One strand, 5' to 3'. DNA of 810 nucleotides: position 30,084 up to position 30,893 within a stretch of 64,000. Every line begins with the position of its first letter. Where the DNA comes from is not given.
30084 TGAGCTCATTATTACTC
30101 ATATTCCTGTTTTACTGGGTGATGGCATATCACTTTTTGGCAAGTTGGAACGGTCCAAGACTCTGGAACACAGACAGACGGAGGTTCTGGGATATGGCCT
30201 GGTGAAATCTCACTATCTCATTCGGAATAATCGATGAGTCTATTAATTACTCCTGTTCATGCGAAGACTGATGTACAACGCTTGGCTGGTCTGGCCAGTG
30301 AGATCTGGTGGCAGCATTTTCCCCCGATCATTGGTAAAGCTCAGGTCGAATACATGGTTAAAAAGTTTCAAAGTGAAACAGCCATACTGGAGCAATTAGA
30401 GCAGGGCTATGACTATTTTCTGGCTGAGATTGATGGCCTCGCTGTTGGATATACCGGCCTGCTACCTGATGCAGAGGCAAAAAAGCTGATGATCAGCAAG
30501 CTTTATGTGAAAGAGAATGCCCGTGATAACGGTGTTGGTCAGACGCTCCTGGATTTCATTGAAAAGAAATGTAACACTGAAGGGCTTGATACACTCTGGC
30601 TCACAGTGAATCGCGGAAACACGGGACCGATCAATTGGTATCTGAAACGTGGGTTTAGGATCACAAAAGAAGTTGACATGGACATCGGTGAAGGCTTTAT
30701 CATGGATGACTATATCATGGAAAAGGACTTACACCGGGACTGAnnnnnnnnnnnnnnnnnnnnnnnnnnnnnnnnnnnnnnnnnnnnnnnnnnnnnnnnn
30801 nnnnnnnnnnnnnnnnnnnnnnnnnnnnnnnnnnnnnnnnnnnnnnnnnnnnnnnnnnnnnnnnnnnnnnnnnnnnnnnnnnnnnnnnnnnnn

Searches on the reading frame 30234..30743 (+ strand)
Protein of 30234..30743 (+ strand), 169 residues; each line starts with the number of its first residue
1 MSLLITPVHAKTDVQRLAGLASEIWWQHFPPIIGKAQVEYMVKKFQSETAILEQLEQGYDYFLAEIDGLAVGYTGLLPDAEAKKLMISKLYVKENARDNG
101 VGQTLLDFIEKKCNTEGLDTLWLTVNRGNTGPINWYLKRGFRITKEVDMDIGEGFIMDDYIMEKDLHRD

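Call 4: search_protein_families(library=pfam, proteins=[window:30234-30743:+])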
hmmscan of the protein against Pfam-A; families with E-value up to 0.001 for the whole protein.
window:30234-30743:+ (169 aa): 4 families
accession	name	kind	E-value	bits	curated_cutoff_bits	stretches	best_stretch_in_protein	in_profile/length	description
PF00583.31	Acetyltransf_1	-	1.6e-14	54.6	20.7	1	47-141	18-116/116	Acetyltransferase (GNAT) family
PF13508.13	Acetyltransf_7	-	4.2e-11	43.5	27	1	59-142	3-83/84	Acetyltransferase (GNAT) domain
PF13673.13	Acetyltransf_10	-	8e-11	42.5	23.6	1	37-147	9-113/128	Acetyltransferase (GNAT) domain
PF13420.13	Acetyltransf_4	-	0.00056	20.4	24.3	1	40-145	29-138/155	Acetyltransferase (GNAT) domain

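Call 5: search_protein_families(library=ncbifam, proteins=[window:30234-30743:+])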
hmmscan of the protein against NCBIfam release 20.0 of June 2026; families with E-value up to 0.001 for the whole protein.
window:30234-30743:+ (169 aa): 12 families
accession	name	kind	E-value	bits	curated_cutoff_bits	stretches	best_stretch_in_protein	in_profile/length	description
TIGR01575.1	rimI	equivalog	1.2e-10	41.7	86.4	1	47-145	19-116/132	ribosomal protein S18-alanine N-acetyltransferase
NF003641.0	PRK05279.1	equivalog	2.3e-07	30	344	1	53-145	327-416/441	amino-acid N-acetyltransferase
NF053587.1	SpmdActasePaiA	equivalog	4e-07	30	250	1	39-166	39-171/172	spermidine/spermine N(1)-acetyltransferase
TIGR01890.1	N-Ac-Glu-synth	equivalog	1.1e-06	27.9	202.85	1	53-146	315-405/429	amino-acid N-acetyltransferase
NF040501.1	resist_ArsN2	equivalog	4.3e-06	26.4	125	1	57-125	22-89/133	arsenic resistance N-acetyltransferase ArsN2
TIGR03585.1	PseH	equivalog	2e-05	24.7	93.1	1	59-146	51-138/156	UDP-4-amino-4,6-dideoxy-N-acetyl-beta-L-altrosamine N-acetyltransferase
NF007853.0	PRK10562.1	equivalog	2.4e-05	24.6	125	1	85-146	69-125/146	N-acetyltransferase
NF008212.0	PRK10975.1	equivalog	3.5e-05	23.7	219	1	79-145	158-224/232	dTDP-4-amino-4,6-dideoxy-D-galactose acyltransferase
NF040503.1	resist_ArsN1a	equivalog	5.3e-05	23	170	1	90-143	82-135/159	arsinothricin resistance N-acetyltransferase ArsN1 family A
NF007025.1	PRK09491.1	equivalog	0.00048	20.1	173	1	90-142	68-120/145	ribosomal protein S18-alanine N-acetyltransferase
NF000165.3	AAC_6p_Entco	exception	0.00056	19.8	300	0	69-125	55-111/178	aminoglycoside N-acetyltransferase AAC(6')-Ii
TIGR03827.1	GNAT_ablB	equivalog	0.00064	19.3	205.1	1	50-141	149-240/266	putative beta-lysine N-acetyltransferase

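Call 35: find_homologous_proteins(query=window:30234-30743:+, max_evalue=1e-15)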
Query window:30234-30743:+ (169 aa): 188 proteins with E <= 1e-15 among 230 candidates; the best 120 are listed.
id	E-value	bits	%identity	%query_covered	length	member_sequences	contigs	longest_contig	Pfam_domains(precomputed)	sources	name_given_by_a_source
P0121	1.3e-109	381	100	100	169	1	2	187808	PF13673.14,PF13508.14,PF00583.32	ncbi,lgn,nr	ncbi:MAG: GNAT family N-acetyltransferase [Candidatus Marinimicrobia bacterium]|nr:GNAT family N-ace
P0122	2.3e-71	257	72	92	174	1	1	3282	PF13673.14,PF13420.14,PF13508.14,PF00583.32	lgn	-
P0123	1.0e-68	248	66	99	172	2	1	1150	PF13673.14,PF13508.14,PF00583.32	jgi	-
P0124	1.4e-58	215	59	96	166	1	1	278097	PF13673.14,PF13508.14,PF00583.32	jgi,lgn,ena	-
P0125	2.7e-57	211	59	96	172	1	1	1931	PF13673.14,PF13420.14,PF13508.14,PF00583.32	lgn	-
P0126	1.6e-53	199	57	98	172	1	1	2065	PF13673.14,PF13508.14,PF00583.32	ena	-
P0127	2.0e-53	199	57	97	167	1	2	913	PF13673.14,PF13508.14,PF00583.32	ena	-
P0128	3.3e-52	195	55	98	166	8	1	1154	PF13673.14,PF13508.14,PF00583.32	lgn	-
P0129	1.2e-51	193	56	98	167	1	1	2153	PF13673.14,PF13508.14,PF00583.32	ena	-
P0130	1.6e-51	192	51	99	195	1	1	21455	PF13673.14,PF13508.14,PF00583.32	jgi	jgi:diamine N-acetyltransferase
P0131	1.7e-51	192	58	91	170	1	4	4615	PF13673.14,PF13508.14,PF00583.32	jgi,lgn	-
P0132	1.9e-51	192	55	98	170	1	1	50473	PF13673.14,PF13508.14,PF00583.32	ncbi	-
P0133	3.0e-51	191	52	100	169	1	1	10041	PF13673.14,PF13420.14,PF13508.14,PF08445.17,PF00583.32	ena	-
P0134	1.0e-50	190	55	98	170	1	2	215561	PF13673.14,PF13508.14,PF00583.32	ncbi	-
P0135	1.0e-50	190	54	98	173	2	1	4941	PF13673.14,PF13420.14,PF13508.14,PF00583.32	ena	-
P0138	1.3e-49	186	52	96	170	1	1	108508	PF13673.14,PF13508.14,PF00583.32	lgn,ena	-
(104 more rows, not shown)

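Call 36: find_encoding_contigs(protein=P0124, flank=8000, max_places=1)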
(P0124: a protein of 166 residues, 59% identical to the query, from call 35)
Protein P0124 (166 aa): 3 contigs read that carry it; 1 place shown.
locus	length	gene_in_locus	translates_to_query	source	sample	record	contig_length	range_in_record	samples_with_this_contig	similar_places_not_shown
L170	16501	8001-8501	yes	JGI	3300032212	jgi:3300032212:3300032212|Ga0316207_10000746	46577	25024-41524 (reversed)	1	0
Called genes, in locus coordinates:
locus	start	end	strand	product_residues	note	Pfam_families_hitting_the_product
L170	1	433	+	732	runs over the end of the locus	PF00496:SBP_bac_5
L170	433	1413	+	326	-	PF19300:BPD_transp_1_N, PF00528:BPD_transp_1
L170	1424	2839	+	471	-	PF00528:BPD_transp_1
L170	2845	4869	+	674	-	PF01078:Mg_chelatase (faint), PF00005:ABC_tran, PF02463:SMC_N (weak), PF13304:AAA_21 (weak), PF08352:oligo_HPY, PF00005:ABC_tran, PF02463:SMC_N (weak), PF08352:oligo_HPY, +2 more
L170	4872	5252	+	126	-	-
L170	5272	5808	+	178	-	PF13527:Acetyltransf_9, PF00583:Acetyltransf_1, PF13508:Acetyltransf_7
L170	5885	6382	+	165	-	PF03073:TspO_MBR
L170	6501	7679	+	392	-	PF06965:Na_H_antiport_1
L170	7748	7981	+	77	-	-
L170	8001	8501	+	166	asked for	PF00583:Acetyltransf_1, PF13673:Acetyltransf_10, PF13508:Acetyltransf_7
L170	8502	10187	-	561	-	PF01464:SLT, PF01476:LysM, PF23446:LysM1_NFP_LYK (faint), PF23473:LysM3_LYK4_5 (faint), PF01476:LysM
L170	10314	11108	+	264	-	PF13489:Methyltransf_23 (weak), PF08241:Methyltransf_11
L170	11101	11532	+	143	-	PF00075:RNase_H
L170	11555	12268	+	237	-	PF00929:RNase_T, PF13482:RNase_H_2 (faint)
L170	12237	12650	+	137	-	PF00072:Response_reg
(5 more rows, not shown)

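Call 37: find_encoding_contigs(protein=P0134, flank=8000, max_places=1)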
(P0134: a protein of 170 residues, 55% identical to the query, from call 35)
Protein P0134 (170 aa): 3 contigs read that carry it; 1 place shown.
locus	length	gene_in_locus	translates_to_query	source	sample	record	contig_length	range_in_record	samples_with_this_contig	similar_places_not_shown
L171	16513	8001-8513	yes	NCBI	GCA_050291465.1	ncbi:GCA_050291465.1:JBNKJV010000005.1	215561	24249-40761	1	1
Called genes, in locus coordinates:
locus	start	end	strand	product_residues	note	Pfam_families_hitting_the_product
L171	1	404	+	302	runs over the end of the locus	PF07589:PEP_exosort_dom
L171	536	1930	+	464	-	-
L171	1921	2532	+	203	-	PF01471:PG_binding_1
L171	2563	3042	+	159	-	-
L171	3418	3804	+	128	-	-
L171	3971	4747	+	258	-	PF13529:Peptidase_C39_2 (weak), PF07589:PEP_exosort_dom (faint)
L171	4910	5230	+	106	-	PF09413:DUF2007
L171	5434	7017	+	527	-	PF07705:CARDB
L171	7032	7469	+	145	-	-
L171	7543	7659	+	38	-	-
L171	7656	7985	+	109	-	-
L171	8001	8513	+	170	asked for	PF00583:Acetyltransf_1, PF13673:Acetyltransf_10, PF13508:Acetyltransf_7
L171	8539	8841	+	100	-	-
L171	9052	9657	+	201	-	PF07589:PEP_exosort_dom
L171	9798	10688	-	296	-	PF00892:EamA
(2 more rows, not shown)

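Call 38: find_encoding_contigs(protein=P0138, flank=8000, max_places=1)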
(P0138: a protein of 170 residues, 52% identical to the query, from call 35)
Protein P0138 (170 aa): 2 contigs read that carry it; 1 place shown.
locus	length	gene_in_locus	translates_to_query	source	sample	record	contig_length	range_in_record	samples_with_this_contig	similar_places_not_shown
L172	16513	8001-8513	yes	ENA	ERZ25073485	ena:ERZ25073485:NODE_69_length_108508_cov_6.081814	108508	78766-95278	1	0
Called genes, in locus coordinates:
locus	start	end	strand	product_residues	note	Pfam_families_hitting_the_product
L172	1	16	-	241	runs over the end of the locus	PF00857:Isochorismatase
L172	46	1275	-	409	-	PF04389:Peptidase_M28, PF01546:Peptidase_M20, PF07687:M20_dimer (weak)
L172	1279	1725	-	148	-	-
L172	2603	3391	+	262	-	PF23598:LRR_14 (weak), PF25013:LRR_Zer-1 (faint), PF12799:LRR_4 (faint)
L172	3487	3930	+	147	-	-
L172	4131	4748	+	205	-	-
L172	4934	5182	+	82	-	-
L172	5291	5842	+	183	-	-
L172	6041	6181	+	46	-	-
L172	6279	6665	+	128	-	-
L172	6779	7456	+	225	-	PF13489:Methyltransf_23, PF13679:Methyltransf_32 (weak), PF02353:CMAS, PF13847:Methyltransf_31, PF08241:Methyltransf_11, PF08242:Methyltransf_12, PF13649:Methyltransf_25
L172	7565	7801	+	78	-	-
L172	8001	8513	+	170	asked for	PF00583:Acetyltransf_1, PF13673:Acetyltransf_10, PF13508:Acetyltransf_7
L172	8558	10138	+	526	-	PF00486:Trans_reg_C, PF13431:TPR_17 (faint), PF13414:TPR_11 (faint)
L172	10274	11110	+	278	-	PF01209:Ubie_methyltran, PF13847:Methyltransf_31, PF08241:Methyltransf_11, PF08242:Methyltransf_12, PF13649:Methyltransf_25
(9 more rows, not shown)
